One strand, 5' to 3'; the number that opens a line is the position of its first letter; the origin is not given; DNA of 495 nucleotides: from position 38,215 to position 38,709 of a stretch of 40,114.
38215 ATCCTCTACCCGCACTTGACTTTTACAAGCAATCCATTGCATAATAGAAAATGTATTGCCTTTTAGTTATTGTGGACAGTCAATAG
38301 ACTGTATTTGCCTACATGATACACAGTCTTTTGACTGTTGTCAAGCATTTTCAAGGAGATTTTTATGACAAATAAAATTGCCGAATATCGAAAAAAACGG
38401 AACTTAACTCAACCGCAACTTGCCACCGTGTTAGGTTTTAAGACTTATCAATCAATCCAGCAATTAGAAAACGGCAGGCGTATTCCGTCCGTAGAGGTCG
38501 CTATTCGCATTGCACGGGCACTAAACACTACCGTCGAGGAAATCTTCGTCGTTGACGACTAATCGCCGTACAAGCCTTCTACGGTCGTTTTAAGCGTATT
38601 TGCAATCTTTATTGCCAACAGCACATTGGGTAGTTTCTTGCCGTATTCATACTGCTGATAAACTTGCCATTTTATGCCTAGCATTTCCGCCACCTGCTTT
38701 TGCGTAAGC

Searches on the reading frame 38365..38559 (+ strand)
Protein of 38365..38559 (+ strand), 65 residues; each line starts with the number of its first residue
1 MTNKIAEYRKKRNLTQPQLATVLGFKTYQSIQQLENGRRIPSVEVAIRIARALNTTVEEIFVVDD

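Call 13: find_encoding_contigs(protein=window:38365-38559:+, flank=5000, max_places=10)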
Protein seq(65 aa) (65 aa): 22 contigs read that carry it; 10 places shown.
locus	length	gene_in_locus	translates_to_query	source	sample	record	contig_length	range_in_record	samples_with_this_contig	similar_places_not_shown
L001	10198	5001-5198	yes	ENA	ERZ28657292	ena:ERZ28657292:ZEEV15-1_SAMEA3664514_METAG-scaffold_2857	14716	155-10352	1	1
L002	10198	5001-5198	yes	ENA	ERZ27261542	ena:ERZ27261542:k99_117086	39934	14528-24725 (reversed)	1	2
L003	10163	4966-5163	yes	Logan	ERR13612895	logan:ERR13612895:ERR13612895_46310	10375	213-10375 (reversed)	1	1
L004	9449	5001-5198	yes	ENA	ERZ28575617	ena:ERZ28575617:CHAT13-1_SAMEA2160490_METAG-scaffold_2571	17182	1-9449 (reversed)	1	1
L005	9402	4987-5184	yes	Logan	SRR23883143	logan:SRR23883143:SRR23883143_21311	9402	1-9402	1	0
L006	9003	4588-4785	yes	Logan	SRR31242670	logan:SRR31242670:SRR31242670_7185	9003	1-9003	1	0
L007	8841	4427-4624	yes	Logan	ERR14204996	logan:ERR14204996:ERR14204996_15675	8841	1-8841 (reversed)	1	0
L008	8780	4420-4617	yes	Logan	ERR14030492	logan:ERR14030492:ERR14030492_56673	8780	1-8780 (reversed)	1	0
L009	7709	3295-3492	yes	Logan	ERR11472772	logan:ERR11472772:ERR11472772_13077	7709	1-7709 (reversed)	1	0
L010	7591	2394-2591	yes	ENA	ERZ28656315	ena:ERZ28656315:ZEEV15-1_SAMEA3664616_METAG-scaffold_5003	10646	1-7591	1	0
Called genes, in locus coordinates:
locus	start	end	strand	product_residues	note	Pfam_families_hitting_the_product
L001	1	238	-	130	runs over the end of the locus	?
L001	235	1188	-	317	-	-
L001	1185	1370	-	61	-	-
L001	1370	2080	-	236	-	PF06378:SSAP_Sak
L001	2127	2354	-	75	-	PF14090:HTH_39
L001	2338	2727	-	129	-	-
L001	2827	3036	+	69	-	PF12844:HTH_19, PF13560:HTH_31, PF01381:HTH_3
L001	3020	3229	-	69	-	PF01381:HTH_3, PF13560:HTH_31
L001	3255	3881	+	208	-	-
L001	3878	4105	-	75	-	-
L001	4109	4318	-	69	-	PF01381:HTH_3 (weak)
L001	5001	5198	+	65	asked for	PF12844:HTH_19, PF13560:HTH_31, PF01381:HTH_3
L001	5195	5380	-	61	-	PF12844:HTH_19, PF13560:HTH_31 (weak), PF01381:HTH_3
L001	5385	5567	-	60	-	PF12844:HTH_19, PF13560:HTH_31, PF01381:HTH_3, PF13443:HTH_26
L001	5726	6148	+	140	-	-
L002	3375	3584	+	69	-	PF12844:HTH_19, PF13560:HTH_31, PF01381:HTH_3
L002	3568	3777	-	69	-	PF01381:HTH_3, PF13560:HTH_31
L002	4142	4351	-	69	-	PF01381:HTH_3 (weak)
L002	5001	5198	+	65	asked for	PF12844:HTH_19, PF13560:HTH_31, PF01381:HTH_3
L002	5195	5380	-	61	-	PF12844:HTH_19, PF13560:HTH_31 (weak), PF01381:HTH_3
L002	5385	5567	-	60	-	PF12844:HTH_19, PF13560:HTH_31, PF01381:HTH_3, PF13443:HTH_26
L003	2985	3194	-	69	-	PF01381:HTH_3, PF13560:HTH_31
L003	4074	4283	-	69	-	PF01381:HTH_3 (weak)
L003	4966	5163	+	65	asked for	PF12844:HTH_19, PF13560:HTH_31, PF01381:HTH_3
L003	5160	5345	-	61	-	PF12844:HTH_19, PF13560:HTH_31 (weak), PF01381:HTH_3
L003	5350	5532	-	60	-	PF12844:HTH_19, PF13560:HTH_31, PF01381:HTH_3, PF13443:HTH_26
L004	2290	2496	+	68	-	PF12844:HTH_19, PF13560:HTH_31, PF01381:HTH_3, PF13443:HTH_26 (faint)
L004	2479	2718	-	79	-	PF12844:HTH_19 (weak), PF13560:HTH_31, PF01381:HTH_3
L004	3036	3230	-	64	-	PF13560:HTH_31, PF01381:HTH_3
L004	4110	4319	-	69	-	PF01381:HTH_3 (faint)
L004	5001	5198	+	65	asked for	PF12844:HTH_19, PF13560:HTH_31, PF01381:HTH_3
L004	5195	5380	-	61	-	PF12844:HTH_19, PF13560:HTH_31 (weak), PF01381:HTH_3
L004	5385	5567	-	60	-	PF12844:HTH_19, PF13560:HTH_31, PF01381:HTH_3, PF13443:HTH_26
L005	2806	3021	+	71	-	PF13560:HTH_31, PF12844:HTH_19, PF01381:HTH_3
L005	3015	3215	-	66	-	PF01381:HTH_3, PF12844:HTH_19 (weak), PF13560:HTH_31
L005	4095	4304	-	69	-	PF01381:HTH_3 (faint)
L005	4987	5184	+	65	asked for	PF12844:HTH_19, PF13560:HTH_31, PF01381:HTH_3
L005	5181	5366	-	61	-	PF12844:HTH_19, PF13560:HTH_31 (weak), PF01381:HTH_3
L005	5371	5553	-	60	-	PF12844:HTH_19, PF13560:HTH_31, PF01381:HTH_3, PF13443:HTH_26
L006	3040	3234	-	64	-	PF13560:HTH_31, PF01381:HTH_3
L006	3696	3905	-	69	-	PF01381:HTH_3 (weak)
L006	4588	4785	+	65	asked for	PF12844:HTH_19, PF13560:HTH_31, PF01381:HTH_3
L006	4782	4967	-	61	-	PF12844:HTH_19, PF13560:HTH_31 (weak), PF01381:HTH_3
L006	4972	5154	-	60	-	PF12844:HTH_19, PF13560:HTH_31, PF01381:HTH_3, PF13443:HTH_26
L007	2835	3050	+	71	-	PF13560:HTH_31, PF12844:HTH_19, PF01381:HTH_3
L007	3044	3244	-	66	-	PF01381:HTH_3, PF12844:HTH_19 (weak), PF13560:HTH_31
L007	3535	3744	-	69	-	PF01381:HTH_3 (weak)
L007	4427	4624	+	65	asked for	PF12844:HTH_19, PF13560:HTH_31, PF01381:HTH_3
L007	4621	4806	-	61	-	PF12844:HTH_19, PF13560:HTH_31 (weak), PF01381:HTH_3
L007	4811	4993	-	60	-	PF12844:HTH_19, PF13560:HTH_31, PF01381:HTH_3, PF13443:HTH_26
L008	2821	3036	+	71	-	PF13560:HTH_31, PF12844:HTH_19, PF01381:HTH_3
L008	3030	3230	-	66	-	PF01381:HTH_3, PF12844:HTH_19 (weak), PF13560:HTH_31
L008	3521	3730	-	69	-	PF01381:HTH_3 (faint)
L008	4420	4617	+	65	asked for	PF12844:HTH_19, PF13560:HTH_31, PF01381:HTH_3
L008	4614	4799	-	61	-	PF12844:HTH_19, PF13560:HTH_31 (weak), PF01381:HTH_3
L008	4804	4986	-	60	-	PF12844:HTH_19, PF13560:HTH_31, PF01381:HTH_3, PF13443:HTH_26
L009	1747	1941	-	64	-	PF13560:HTH_31, PF01381:HTH_3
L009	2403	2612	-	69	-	PF01381:HTH_3 (faint)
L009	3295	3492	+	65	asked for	PF12844:HTH_19, PF13560:HTH_31, PF01381:HTH_3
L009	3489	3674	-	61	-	PF12844:HTH_19, PF13560:HTH_31 (weak), PF01381:HTH_3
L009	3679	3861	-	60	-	PF12844:HTH_19, PF13560:HTH_31, PF01381:HTH_3, PF13443:HTH_26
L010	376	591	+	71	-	PF13560:HTH_31, PF12844:HTH_19, PF01381:HTH_3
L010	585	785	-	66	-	PF01381:HTH_3, PF12844:HTH_19 (weak), PF13560:HTH_31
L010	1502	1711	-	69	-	PF01381:HTH_3 (weak)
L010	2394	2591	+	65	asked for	PF12844:HTH_19, PF13560:HTH_31, PF01381:HTH_3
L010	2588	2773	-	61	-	PF12844:HTH_19, PF13560:HTH_31 (weak), PF01381:HTH_3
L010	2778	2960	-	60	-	PF12844:HTH_19, PF13560:HTH_31, PF01381:HTH_3, PF13443:HTH_26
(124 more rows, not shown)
